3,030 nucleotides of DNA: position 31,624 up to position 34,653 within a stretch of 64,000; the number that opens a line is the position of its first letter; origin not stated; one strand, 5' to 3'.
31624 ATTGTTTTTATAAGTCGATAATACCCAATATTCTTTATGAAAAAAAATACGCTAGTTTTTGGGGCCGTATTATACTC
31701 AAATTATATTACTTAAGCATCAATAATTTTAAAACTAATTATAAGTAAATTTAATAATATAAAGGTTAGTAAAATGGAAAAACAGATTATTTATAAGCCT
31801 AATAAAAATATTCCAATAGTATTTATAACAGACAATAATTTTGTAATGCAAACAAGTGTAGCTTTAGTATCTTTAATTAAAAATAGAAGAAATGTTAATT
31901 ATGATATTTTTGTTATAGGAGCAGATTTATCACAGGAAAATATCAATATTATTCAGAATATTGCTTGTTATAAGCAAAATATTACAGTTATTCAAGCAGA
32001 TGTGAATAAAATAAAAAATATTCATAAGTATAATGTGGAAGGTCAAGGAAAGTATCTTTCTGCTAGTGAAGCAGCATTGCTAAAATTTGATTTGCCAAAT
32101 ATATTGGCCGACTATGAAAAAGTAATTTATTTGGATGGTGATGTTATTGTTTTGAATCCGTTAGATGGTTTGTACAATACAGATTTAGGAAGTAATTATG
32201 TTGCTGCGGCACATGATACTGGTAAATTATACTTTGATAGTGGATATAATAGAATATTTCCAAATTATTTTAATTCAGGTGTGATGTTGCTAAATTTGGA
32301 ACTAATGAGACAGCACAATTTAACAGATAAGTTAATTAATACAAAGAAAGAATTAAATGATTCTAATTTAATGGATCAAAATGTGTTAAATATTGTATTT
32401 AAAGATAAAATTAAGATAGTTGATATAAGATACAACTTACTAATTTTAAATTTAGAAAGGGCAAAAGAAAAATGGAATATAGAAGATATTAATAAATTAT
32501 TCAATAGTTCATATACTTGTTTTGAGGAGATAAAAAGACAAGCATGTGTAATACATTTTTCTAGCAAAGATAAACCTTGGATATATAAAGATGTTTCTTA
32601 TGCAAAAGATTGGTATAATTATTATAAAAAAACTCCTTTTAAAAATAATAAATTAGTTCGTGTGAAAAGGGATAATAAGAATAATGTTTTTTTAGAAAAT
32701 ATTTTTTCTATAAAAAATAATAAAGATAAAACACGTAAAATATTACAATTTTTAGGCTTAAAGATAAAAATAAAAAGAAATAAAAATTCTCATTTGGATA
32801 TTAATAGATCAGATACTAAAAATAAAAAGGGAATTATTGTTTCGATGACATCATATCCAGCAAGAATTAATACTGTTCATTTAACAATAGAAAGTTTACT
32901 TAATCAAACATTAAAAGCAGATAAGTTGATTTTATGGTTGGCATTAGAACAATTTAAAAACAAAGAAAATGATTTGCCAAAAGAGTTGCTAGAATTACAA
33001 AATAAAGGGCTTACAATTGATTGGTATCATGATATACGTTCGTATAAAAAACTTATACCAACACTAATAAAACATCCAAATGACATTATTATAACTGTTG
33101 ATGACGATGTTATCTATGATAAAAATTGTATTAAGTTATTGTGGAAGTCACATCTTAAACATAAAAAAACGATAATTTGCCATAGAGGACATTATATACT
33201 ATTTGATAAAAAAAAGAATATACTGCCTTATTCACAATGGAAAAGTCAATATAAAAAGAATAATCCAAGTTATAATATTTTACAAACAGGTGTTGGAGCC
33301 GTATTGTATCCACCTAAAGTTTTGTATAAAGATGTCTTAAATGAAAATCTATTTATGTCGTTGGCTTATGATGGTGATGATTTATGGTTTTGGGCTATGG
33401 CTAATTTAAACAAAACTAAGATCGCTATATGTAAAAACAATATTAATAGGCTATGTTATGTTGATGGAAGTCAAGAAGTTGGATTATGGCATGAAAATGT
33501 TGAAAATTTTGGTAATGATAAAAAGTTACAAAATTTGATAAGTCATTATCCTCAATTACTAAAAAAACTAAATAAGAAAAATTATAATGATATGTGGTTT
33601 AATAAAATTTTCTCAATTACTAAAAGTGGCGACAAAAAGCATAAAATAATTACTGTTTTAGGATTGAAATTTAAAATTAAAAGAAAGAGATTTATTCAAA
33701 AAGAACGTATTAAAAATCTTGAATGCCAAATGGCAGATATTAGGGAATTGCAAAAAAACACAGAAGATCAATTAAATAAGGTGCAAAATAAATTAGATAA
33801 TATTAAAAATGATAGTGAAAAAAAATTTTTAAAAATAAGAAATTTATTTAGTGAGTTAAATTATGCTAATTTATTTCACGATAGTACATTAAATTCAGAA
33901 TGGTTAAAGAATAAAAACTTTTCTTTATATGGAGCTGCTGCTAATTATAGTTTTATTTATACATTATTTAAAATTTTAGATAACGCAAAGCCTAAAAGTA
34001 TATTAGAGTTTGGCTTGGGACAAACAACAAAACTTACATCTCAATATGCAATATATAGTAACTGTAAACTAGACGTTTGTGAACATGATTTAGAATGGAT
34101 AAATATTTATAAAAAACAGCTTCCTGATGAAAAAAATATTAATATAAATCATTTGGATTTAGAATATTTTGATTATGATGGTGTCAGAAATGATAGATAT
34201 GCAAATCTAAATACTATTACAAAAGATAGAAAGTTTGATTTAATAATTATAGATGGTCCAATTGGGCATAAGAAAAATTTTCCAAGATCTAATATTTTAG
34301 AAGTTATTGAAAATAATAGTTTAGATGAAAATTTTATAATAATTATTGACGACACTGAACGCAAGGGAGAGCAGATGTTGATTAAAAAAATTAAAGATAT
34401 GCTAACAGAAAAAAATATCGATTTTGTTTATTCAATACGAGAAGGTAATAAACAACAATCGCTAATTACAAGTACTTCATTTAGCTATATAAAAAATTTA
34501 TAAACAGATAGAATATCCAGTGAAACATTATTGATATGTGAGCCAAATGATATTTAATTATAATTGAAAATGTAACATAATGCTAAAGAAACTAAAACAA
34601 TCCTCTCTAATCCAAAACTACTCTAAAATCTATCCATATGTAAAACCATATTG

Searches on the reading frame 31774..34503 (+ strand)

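Call 58: search_protein_families(library=pfam, proteins=[window:31774-34503:+], max_evalue=0.00001)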
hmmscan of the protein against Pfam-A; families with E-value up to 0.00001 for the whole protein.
window:31774-34503:+ (909 aa): 1 family
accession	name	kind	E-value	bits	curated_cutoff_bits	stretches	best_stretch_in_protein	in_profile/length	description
PF01501.26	Glyco_transf_8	-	1.4e-43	149.8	24.3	1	15-271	2-251/253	Glycosyl transferase family 8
